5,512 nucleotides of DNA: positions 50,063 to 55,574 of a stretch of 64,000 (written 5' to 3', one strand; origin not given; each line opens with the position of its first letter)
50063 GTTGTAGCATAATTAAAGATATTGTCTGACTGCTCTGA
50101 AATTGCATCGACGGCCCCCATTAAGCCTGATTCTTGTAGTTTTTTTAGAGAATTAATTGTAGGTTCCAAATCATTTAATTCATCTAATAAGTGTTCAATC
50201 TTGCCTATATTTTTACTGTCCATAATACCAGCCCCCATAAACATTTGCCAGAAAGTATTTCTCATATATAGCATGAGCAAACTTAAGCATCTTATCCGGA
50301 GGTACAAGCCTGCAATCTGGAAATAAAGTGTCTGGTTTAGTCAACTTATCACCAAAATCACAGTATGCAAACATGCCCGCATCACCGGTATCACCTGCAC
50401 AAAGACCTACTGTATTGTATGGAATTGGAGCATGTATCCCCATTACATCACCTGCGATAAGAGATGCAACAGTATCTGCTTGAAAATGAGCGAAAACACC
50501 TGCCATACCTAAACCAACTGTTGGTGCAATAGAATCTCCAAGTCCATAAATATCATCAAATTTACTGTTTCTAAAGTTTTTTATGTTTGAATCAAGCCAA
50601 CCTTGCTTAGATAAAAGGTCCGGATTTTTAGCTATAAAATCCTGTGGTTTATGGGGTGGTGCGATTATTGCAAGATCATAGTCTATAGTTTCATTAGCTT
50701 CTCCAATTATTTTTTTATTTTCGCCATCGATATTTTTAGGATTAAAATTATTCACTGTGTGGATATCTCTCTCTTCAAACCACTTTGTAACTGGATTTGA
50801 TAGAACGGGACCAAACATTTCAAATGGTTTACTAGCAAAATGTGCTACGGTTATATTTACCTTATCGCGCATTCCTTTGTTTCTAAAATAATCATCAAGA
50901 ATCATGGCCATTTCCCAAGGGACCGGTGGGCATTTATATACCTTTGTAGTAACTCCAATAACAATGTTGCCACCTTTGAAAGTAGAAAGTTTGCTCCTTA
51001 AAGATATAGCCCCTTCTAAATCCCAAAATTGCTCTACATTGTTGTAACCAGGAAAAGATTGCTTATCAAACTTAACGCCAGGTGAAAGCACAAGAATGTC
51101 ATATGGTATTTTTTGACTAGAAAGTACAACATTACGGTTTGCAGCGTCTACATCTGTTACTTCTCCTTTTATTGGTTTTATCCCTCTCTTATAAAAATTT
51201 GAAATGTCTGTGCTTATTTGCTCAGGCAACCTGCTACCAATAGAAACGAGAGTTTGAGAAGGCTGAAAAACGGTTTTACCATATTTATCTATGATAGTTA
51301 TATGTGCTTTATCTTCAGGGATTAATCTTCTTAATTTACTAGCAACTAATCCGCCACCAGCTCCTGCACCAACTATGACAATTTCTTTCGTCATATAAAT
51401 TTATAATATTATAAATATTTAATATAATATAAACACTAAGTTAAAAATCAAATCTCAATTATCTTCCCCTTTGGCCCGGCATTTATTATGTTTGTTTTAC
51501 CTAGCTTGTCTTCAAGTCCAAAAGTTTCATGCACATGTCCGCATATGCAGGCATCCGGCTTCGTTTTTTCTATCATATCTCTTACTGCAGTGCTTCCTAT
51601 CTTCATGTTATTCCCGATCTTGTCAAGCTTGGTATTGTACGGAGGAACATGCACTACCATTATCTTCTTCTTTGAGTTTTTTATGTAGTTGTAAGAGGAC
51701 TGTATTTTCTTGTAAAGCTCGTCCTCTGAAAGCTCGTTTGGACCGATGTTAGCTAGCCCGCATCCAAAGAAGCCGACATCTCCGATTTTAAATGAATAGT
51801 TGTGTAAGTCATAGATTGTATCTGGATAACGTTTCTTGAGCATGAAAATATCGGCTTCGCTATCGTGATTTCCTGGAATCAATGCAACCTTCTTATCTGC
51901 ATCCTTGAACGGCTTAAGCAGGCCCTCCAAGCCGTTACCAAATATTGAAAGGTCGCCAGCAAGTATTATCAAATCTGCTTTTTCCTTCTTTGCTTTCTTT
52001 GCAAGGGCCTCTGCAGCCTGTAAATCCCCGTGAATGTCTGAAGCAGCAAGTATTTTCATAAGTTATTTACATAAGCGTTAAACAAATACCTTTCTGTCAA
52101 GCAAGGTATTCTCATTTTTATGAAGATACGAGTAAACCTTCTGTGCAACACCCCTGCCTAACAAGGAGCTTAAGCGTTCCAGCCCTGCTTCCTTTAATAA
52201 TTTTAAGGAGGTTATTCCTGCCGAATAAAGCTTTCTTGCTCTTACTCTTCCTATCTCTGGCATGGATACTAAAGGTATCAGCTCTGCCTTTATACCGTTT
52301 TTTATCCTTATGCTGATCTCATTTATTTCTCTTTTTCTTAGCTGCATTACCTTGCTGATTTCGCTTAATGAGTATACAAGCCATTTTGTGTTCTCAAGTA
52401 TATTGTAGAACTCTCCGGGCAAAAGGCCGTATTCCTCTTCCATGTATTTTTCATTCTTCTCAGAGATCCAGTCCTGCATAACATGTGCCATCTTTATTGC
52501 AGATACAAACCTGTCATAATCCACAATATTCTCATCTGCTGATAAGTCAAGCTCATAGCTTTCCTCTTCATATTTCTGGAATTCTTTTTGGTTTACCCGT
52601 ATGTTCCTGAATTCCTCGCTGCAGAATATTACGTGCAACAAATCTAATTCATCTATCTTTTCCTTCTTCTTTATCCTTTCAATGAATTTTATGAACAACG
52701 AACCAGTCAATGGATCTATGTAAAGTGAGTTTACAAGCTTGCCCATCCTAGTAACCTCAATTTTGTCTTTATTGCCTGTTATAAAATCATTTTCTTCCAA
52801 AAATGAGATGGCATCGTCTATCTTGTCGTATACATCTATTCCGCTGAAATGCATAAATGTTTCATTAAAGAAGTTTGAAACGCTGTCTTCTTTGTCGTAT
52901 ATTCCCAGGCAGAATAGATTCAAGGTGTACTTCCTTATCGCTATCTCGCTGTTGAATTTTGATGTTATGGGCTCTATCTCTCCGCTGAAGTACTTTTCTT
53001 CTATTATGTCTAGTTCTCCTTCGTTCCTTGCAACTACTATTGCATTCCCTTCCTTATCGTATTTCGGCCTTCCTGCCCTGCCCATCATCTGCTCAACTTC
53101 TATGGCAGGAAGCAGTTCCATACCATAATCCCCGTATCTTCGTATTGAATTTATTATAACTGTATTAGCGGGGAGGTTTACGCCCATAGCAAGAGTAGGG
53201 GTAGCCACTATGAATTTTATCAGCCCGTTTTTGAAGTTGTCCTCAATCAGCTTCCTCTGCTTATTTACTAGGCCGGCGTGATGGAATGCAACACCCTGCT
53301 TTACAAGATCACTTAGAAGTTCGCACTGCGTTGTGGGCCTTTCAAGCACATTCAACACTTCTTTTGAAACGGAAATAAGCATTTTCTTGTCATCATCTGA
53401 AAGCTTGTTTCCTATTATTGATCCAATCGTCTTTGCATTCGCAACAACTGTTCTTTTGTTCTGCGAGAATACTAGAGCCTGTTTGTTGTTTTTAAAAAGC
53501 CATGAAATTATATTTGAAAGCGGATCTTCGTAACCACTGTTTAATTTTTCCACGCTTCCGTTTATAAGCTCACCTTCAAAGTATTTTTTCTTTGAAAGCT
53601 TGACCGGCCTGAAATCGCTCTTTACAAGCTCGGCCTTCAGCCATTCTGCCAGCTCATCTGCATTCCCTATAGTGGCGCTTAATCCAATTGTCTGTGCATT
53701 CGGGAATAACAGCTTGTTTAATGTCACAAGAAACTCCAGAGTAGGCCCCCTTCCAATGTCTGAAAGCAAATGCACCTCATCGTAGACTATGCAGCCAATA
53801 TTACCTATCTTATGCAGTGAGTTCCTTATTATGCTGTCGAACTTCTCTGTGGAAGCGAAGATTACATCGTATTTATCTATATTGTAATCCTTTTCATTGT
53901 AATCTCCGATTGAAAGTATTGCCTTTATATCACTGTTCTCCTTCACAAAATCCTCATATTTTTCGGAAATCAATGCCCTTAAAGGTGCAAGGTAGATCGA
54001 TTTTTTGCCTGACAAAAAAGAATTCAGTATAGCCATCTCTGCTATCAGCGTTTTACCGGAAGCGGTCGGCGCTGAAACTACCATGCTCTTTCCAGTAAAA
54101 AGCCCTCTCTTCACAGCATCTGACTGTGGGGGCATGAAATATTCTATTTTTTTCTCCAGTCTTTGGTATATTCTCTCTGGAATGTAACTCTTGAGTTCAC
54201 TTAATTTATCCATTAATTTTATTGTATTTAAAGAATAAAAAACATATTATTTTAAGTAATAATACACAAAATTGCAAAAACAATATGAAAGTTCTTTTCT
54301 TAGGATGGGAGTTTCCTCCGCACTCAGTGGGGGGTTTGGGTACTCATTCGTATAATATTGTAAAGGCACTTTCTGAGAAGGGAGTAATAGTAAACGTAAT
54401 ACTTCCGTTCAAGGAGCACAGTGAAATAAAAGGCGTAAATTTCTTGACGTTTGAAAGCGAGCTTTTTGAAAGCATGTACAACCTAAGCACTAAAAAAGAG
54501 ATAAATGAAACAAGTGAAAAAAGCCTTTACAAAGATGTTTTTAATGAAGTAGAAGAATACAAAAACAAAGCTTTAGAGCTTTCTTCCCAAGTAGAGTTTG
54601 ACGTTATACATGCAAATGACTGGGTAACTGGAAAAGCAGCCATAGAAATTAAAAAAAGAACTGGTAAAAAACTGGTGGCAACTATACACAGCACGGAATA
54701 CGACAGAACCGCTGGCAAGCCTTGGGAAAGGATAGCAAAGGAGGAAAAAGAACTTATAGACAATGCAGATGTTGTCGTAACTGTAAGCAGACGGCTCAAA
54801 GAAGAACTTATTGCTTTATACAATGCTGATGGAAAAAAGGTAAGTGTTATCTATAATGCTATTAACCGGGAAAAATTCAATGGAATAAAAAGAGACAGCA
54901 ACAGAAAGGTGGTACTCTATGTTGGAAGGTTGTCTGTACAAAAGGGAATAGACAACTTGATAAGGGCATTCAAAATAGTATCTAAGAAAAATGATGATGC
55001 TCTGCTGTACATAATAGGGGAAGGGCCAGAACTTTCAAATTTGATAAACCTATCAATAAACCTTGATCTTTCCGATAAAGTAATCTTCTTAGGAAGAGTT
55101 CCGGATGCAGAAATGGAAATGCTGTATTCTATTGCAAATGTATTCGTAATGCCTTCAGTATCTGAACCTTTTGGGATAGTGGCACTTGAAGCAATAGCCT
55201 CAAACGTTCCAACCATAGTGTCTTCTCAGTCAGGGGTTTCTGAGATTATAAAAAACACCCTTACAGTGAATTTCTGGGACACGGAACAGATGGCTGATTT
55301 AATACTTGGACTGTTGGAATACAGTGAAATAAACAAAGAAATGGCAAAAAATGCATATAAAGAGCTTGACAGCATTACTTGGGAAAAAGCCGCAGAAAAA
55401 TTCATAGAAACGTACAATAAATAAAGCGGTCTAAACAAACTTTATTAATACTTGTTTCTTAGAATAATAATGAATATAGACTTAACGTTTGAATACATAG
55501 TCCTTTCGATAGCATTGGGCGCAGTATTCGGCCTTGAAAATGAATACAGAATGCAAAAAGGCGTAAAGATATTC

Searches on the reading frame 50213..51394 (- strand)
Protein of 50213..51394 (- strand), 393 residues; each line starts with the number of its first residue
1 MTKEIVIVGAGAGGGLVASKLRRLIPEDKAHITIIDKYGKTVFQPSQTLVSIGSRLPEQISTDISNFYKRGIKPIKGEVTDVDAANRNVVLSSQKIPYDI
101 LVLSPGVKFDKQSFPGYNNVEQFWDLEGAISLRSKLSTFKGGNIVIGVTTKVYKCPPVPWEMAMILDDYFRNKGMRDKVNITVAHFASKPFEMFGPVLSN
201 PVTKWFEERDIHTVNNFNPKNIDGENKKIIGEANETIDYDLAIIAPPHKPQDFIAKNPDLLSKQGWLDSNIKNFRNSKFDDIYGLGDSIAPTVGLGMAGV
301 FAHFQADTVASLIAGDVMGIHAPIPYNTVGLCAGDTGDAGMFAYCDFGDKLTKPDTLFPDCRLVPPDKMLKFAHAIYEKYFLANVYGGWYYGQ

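Call 44: search_protein_families(library=pfam, proteins=[window:50213-51394:-], max_evalue=0.01)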
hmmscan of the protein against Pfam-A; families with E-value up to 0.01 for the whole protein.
window:50213-51394:- (393 aa): 4 families
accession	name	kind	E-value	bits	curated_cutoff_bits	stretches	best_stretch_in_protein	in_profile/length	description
PF07992.20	Pyr_redox_2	-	1.4e-15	57.9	26.1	1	4-289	2-277/291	Pyridine nucleotide-disulphide oxidoreductase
PF21706.3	FCSD_central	-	1.4e-06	28.9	27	1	132-242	4-112/116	Sulfide dehydrogenase [flavocytochrome c] flavoprotein chain, central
PF00070.33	Pyr_redox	-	0.0012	19.8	22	0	179-228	23-72/82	Pyridine nucleotide-disulphide oxidoreductase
PF13454.12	NAD_binding_9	-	0.0028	18.1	21.8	0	6-40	1-35/155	FAD-NAD(P)-binding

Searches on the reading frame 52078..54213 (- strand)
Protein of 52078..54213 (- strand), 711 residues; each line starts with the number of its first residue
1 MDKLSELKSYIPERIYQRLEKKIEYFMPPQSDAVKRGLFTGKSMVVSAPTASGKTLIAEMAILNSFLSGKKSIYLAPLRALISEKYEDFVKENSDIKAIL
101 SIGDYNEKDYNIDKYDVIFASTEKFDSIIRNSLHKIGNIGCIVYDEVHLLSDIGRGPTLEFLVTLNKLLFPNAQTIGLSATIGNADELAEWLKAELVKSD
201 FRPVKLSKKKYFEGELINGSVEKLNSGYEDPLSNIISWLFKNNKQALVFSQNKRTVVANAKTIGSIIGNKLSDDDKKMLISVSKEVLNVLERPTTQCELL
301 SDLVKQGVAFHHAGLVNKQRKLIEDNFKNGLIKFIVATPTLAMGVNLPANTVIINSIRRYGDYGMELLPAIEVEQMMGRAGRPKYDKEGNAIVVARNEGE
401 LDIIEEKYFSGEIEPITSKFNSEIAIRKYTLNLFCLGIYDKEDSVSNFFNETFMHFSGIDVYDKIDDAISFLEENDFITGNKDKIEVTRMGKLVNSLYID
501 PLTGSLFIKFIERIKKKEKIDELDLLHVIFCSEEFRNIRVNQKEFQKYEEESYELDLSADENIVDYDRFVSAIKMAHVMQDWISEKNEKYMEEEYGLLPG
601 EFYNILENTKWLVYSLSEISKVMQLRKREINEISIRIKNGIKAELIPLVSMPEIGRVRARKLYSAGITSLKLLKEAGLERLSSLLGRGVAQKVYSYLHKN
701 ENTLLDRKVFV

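Call 20: search_protein_families(library=pfam, proteins=[window:52078-54213:-], max_evalue=0.00001)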
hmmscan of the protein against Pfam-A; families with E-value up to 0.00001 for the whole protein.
window:52078-54213:- (711 aa): 5 families
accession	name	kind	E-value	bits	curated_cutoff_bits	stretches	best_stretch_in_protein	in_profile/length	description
PF00270.35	DEAD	-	1.8e-28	99.8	26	1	28-186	2-165/167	DEAD/DEAH box helicase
PF21280.2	Helicase_dom4_arc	-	3.7e-25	88.7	27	1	524-640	2-125/125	Archaeal helicase, domain 4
PF00271.37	Helicase_C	-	5.7e-13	49.5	23.5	1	275-383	15-109/110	Helicase conserved C-terminal domain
PF04851.21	ResIII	-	3.6e-12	46.9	22.5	1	33-182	11-162/164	Type III restriction enzyme, res subunit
PF14520.12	HHH_5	-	4.4e-06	27.5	27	0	648-697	4-55/57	Helix-hairpin-helix domain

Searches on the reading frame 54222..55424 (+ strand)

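Call 107: search_protein_families(library=pfam, proteins=[window:54222-55424:+], max_evalue=0.00001)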
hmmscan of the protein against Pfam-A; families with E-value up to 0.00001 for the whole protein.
window:54222-55424:+ (400 aa): 6 families
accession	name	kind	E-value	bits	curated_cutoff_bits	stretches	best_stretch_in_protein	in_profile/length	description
PF00534.26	Glycos_transf_1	-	2e-42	145.1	26.4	1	217-380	4-171/172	Glycosyl transferases group 1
PF13692.12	Glyco_trans_1_4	-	2.5e-31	109.3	27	1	228-366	1-141/142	Glycosyl transferases group 1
PF20706.3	GT4-conflict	-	3.1e-27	96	26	1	119-393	75-384/385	Family 4 Glycosyltransferase in conflict systems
PF13439.12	Glyco_transf_4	-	1e-22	81.4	28.5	1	36-217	1-169/170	Glycosyltransferase Family 4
PF08323.17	Glyco_transf_5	-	5.5e-20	72.5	22.7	1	23-200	1-228/239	Starch synthase catalytic domain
PF13579.12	Glyco_trans_4_4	-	4.6e-11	43.8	29.7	1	125-212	71-157/158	Glycosyl transferase 4-like domain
